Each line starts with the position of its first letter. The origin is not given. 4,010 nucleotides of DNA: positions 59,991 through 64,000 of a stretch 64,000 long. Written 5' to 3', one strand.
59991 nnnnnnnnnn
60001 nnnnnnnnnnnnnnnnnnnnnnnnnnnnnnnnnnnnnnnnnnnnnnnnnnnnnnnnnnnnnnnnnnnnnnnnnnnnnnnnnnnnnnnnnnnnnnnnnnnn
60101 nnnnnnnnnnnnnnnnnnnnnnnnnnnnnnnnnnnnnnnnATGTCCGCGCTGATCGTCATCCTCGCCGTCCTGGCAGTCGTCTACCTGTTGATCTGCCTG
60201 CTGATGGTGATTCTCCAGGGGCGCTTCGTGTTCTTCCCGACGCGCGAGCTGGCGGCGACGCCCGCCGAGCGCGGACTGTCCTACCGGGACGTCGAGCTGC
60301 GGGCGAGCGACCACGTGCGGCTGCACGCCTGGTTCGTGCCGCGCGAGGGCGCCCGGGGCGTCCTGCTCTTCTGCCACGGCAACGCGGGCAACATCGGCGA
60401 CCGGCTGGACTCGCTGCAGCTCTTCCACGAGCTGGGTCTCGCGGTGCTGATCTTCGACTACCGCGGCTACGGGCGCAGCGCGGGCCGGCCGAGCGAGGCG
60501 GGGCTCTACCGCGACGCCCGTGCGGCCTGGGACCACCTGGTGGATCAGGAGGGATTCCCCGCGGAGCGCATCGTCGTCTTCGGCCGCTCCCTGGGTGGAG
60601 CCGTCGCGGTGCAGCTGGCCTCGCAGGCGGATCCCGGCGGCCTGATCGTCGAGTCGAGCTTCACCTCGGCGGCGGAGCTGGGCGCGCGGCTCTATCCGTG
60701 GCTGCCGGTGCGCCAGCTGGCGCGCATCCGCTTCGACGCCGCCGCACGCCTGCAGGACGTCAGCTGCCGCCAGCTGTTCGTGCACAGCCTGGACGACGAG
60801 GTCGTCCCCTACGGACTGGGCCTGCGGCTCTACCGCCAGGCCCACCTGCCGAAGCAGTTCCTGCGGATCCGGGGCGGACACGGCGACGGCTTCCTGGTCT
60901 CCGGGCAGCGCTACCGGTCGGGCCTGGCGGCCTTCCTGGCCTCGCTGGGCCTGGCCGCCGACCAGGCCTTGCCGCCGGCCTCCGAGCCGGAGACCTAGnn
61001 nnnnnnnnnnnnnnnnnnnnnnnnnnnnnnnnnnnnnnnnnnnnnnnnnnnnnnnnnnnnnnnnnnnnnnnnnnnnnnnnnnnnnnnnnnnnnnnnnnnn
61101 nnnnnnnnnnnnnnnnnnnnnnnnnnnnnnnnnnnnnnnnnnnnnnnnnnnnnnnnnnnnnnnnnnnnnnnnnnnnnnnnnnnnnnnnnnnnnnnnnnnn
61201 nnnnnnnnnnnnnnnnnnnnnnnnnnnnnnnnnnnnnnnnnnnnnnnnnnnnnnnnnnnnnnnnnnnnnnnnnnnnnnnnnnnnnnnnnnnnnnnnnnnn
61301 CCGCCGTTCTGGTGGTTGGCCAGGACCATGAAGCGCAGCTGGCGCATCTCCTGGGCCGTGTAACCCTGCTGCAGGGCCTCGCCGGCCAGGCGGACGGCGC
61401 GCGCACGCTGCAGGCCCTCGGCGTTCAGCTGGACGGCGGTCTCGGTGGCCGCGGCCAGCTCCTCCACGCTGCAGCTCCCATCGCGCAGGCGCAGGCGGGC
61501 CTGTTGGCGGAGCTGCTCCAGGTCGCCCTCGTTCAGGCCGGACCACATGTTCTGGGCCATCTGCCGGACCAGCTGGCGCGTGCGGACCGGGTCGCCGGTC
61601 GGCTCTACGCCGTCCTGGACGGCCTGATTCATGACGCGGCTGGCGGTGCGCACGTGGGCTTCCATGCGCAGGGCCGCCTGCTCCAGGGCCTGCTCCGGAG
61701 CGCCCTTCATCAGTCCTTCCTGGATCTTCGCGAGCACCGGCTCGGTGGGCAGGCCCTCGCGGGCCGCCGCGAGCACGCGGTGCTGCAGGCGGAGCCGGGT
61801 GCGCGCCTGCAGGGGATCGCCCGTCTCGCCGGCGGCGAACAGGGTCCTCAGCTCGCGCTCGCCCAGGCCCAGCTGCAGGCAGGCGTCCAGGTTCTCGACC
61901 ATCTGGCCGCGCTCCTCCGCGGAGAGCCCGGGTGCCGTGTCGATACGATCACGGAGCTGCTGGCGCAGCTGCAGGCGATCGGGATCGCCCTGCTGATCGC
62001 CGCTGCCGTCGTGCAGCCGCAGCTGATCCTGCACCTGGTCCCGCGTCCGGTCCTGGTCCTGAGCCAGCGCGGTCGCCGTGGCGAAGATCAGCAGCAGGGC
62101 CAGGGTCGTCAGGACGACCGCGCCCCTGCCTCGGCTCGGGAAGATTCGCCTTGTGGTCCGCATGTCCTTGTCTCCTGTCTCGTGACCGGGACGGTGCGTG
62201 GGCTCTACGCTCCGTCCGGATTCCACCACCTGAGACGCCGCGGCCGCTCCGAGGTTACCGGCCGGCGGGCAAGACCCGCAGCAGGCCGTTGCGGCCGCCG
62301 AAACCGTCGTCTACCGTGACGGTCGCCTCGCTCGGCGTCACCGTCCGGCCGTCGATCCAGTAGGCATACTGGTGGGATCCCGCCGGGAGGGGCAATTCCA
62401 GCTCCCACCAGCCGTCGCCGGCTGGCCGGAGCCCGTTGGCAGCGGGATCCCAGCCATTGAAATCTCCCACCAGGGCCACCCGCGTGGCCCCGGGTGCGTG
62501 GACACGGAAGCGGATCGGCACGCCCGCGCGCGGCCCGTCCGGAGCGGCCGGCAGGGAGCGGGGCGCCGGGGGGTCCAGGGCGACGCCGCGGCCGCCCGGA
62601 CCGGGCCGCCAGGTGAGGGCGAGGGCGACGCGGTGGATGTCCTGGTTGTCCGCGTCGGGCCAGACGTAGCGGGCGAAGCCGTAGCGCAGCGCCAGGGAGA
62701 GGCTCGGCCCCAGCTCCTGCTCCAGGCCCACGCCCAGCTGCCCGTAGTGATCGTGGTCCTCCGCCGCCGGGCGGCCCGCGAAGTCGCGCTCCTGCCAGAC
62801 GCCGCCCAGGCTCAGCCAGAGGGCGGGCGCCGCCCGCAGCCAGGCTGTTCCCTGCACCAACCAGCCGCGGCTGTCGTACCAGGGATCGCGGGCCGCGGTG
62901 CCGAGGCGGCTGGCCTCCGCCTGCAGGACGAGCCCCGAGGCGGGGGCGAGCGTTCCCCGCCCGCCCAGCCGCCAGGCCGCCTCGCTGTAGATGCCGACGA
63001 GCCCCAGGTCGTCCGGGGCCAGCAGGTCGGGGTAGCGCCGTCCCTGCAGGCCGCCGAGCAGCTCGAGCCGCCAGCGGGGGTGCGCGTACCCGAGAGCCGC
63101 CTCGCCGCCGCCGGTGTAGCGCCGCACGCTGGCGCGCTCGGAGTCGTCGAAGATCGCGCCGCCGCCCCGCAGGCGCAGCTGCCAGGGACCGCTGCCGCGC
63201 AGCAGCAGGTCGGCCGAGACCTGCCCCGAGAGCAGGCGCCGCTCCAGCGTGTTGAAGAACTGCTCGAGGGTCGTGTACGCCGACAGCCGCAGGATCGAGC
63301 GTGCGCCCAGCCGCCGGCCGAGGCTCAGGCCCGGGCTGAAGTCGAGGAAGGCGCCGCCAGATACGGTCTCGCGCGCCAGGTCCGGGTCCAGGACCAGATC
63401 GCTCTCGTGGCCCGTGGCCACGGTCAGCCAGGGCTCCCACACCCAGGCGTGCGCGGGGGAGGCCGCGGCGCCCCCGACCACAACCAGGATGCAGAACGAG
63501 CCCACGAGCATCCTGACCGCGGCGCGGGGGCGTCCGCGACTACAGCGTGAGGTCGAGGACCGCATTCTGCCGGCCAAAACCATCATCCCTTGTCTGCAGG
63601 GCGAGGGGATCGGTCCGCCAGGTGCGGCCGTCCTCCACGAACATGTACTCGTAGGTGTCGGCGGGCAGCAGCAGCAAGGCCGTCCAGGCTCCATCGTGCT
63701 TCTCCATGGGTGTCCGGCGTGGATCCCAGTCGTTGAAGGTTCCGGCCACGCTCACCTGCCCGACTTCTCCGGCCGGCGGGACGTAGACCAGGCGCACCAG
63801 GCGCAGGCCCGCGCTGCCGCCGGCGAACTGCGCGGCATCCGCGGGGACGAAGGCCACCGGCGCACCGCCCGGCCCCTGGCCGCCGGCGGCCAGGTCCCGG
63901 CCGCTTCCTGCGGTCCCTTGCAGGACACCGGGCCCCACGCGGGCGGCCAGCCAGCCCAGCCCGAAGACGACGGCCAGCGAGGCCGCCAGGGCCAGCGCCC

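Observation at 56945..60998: Orphan PFL2-family glycyl radical enzyme and activase pair with a coupled alpha/beta hydrolase; substrate unknown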

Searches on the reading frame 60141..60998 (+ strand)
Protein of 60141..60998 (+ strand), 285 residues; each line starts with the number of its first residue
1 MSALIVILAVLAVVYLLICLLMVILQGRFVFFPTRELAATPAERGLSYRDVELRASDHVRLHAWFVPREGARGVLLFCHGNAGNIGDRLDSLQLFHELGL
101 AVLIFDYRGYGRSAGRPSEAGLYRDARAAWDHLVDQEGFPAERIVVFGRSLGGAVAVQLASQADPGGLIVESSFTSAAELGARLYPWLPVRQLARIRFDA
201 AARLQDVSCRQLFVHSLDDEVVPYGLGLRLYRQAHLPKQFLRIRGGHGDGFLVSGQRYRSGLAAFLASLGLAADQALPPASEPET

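Call 3: search_protein_families(library=pfam, proteins=[window:60141-60998:+])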
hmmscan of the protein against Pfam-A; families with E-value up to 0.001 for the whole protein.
window:60141-60998:+ (285 aa): 7 families
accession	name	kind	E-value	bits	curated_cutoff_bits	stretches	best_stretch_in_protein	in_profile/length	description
PF12146.15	Hydrolase_4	-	1.6e-15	57.5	27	1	71-178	3-114/239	Serine aminopeptidase, S33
PF00561.26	Abhydrolase_1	-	3.3e-13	50.3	25.8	1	74-165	2-91/245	alpha/beta hydrolase fold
PF12697.13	Abhydrolase_6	-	1.6e-09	39.2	26.3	1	75-218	1-135/217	Alpha/beta hydrolase family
PF00326.27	Peptidase_S9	-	3.6e-07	30.3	22.6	1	92-233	7-169/213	Prolyl oligopeptidase family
PF05677.18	DUF818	-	2.7e-05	23.8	20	1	93-217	165-299/365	Chlamydia CHLPS protein (DUF818)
PF07859.19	Abhydrolase_3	-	8.4e-05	22.9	25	1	93-178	23-100/210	alpha/beta hydrolase fold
PF20408.4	Abhydrolase_11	-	0.00036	20.8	27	1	93-215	25-134/193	Alpha/beta hydrolase domain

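Call 4: search_protein_families(library=ncbifam, proteins=[window:60141-60998:+])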
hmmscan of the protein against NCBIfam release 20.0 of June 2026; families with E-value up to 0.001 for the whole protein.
window:60141-60998:+ (285 aa): 12 families
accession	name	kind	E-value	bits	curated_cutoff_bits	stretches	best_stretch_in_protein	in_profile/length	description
NF047920.1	lactonase_UilS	equivalog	2.1e-10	40.8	400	1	69-164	21-120/285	UilS family quorum-quenching N-acyl-homoserine lactonase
TIGR03611.1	RutD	equivalog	1.1e-07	31.5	238.5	0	74-162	15-100/258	pyrimidine utilization protein D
NF042907.1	CPn0927_CPn0928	subfamily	1.8e-07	30.4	200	1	75-156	134-223/357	CPn0927/CPn0928 family alpha/beta hydrolase fold protein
NF045948.1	ProImpepThrmp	equivalog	7.5e-07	28.9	500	1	71-176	24-131/291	proline iminopeptidase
NF058651.1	GESAG_HSLs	subfamily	9.3e-06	24.9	430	1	66-163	60-157/296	GESAG motif subfamily hormone-sensitive lipase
NF051488.1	bifunc_PcaDC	exception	1.3e-05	24.5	390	1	101-163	40-99/375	bifunctional 3-oxoadipate enol-lactonase/4-carboxymuconolactone decarboxylase PcaDC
TIGR03100.1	hydr1_PEP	hypoth_equivalog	8.3e-05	22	168.45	1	70-162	25-119/274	hydrolase 1, exosortase A system-associated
NF045632.1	hydroxlase_HsaD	equivalog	0.00019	20.5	400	1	100-161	64-123/290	4,5:9,10-diseco-3-hydroxy-5,9,17-trioxoandrosta-1(10),2-diene-4-oate hydrolase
TIGR02427.1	protocat_pcaD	equivalog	0.00022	20.7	255.85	1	100-163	40-100/251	3-oxoadipate enol-lactonase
NF011457.0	PRK14875.1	equivalog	0.00075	18.6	307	0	58-163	122-219/372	acetoin dehydrogenase dihydrolipoyllysine-residue acetyltransferase subunit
TIGR01250.1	pro_imino_pep_2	subfamily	0.0008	19.1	167.65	0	70-181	23-137/288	proline iminopeptidase-family hydrolase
TIGR03695.1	menH_SHCHC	equivalog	0.00085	18.8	208.55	0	73-173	3-104/252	2-succinyl-6-hydroxy-2,4-cyclohexadiene-1-carboxylate synthase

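Call 19: list_cluster_members(proteins=[P0001, window:60141-60998:+, window:56945-57685:+])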
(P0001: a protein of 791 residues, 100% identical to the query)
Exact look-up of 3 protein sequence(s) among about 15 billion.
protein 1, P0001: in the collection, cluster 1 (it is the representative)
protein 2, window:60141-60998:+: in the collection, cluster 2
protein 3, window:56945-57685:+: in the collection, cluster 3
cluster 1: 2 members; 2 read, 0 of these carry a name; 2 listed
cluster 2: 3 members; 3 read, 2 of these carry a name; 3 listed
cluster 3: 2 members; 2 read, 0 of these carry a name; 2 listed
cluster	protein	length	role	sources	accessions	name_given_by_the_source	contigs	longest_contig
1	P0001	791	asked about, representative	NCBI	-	-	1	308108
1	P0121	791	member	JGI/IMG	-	-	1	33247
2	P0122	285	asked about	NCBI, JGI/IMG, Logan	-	-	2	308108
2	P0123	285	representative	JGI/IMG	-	fermentation-respiration switch protein FrsA (DUF1100 family)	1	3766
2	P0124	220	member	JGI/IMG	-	fermentation-respiration switch protein FrsA (DUF1100 family)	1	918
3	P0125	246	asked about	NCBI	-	-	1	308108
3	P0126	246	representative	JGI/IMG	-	-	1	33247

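Call 21: search_solved_structures(query=window:60141-60998:+, show_alignments=1, max_evalue=0.00001)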
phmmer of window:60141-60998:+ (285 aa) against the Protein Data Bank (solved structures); distinct sequences matched with E-value up to 0.00001: 5.
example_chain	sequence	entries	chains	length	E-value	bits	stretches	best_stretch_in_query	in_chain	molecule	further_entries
6imp_A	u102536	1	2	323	1.9e-15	60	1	73-170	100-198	RTX toxin RtxA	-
6ii2_A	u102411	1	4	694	6.6e-15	58.3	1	73-170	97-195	Putative RTX-toxin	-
5g59_A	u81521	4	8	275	1.3e-08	37.6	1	39-162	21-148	ESTERASE | Uncharacterized protein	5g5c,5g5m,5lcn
7qjm_A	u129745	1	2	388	3e-07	33.2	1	92-161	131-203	alpha/beta-hydrolase (202)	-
6agq_A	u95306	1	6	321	6.3e-06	28.8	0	44-112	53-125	acetyl xylan esterase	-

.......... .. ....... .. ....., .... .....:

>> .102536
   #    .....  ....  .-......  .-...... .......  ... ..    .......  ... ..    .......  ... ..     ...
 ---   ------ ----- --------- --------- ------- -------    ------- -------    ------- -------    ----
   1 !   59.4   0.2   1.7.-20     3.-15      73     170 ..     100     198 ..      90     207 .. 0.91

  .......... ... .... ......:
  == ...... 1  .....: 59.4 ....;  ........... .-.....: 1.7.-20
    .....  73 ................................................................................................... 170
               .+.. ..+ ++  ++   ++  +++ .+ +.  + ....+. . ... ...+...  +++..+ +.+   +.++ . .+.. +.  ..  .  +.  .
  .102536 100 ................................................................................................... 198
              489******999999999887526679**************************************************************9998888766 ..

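Call 35: find_related_loci(query=window:60141-60998:+, collection=metagenome_contigs, flank=6000)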
Query window:60141-60998:+ (285 aa) in metagenome_contigs; peptide patterns used: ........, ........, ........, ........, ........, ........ (x = any residue, [..] = any of these).
600 stretches matched a pattern (row limit reached: there are more); 433 encode a relative of the query (tblastn E <= 1e-3); the best 80 are kept; 80 distinct loci.
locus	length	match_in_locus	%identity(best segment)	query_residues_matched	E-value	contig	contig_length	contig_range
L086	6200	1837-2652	50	3-274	2e-95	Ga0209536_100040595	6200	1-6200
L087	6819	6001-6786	53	4-268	8e-93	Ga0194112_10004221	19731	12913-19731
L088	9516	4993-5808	51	1-269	9e-93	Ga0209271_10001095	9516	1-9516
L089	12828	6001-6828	47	3-285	6e-93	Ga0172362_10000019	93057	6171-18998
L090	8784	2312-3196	53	1-284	6e-92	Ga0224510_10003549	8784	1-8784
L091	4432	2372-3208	48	1-276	6e-92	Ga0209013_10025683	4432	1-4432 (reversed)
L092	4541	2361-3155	49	4-268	2e-91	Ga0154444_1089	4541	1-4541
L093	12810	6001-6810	50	7-275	6e-91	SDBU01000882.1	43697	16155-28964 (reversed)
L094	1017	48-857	51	1-267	1e-98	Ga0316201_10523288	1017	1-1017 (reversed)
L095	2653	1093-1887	52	1-266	5e-93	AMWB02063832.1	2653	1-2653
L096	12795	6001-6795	50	1-266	2e-90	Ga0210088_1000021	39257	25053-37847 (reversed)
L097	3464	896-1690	50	1-266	3e-91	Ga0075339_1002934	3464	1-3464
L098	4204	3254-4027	55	9-266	2e-90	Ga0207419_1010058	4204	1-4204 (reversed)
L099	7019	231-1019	48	6-268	6e-90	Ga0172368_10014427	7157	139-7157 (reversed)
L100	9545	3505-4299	50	4-268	7e-90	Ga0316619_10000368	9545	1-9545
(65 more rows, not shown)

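Call 43: find_encoding_contigs(protein=window:60141-60998:+, flank=10000, max_places=3)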
Protein window:60141-60998:+ (285 aa): 1 contig read that carries it; 1 place shown.
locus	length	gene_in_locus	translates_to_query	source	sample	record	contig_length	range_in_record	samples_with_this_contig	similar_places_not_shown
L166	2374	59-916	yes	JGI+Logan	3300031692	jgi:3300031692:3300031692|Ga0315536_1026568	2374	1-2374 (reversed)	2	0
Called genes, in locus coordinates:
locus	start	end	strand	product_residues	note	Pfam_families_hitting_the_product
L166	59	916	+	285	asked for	PF12146:Hydrolase_4, PF00561:Abhydrolase_1, PF12697:Abhydrolase_6, PF00326:Peptidase_S9 (weak)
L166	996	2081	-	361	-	-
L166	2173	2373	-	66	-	?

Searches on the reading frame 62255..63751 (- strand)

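Call 11: search_protein_families(library=pfam, proteins=[window:62255-63751:-], max_evalue=0.0001)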
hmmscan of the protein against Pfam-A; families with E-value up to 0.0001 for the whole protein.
window:62255-63751:- (498 aa): 2 families
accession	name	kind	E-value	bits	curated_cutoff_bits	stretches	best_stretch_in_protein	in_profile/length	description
PF02922.24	CBM_48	-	1e-10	42.2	22.4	1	413-470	13-72/83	Carbohydrate-binding module 48 (Isoamylase N-terminal domain)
PF16561.11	AMPK1_CBM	-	6.7e-07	29.9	26.8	1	412-493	2-79/85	Glycogen recognition site of AMP-activated protein kinase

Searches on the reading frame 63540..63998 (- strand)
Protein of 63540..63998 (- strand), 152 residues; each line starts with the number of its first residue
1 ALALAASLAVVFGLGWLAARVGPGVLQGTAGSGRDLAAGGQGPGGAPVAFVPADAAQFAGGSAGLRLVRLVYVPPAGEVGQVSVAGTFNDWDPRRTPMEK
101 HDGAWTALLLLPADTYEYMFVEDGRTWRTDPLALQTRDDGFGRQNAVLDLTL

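Call 11: search_protein_families(library=pfam, proteins=[window:63540-63998:-], max_evalue=0.0001)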
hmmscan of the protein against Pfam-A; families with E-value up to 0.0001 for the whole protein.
window:63540-63998:- (152 aa): 2 families
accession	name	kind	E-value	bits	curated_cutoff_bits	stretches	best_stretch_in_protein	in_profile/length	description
PF16561.11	AMPK1_CBM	-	1.3e-09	38.6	26.8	1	81-149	13-78/85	Glycogen recognition site of AMP-activated protein kinase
PF02922.24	CBM_48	-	1.5e-06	28.9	22.4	1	81-133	24-83/83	Carbohydrate-binding module 48 (Isoamylase N-terminal domain)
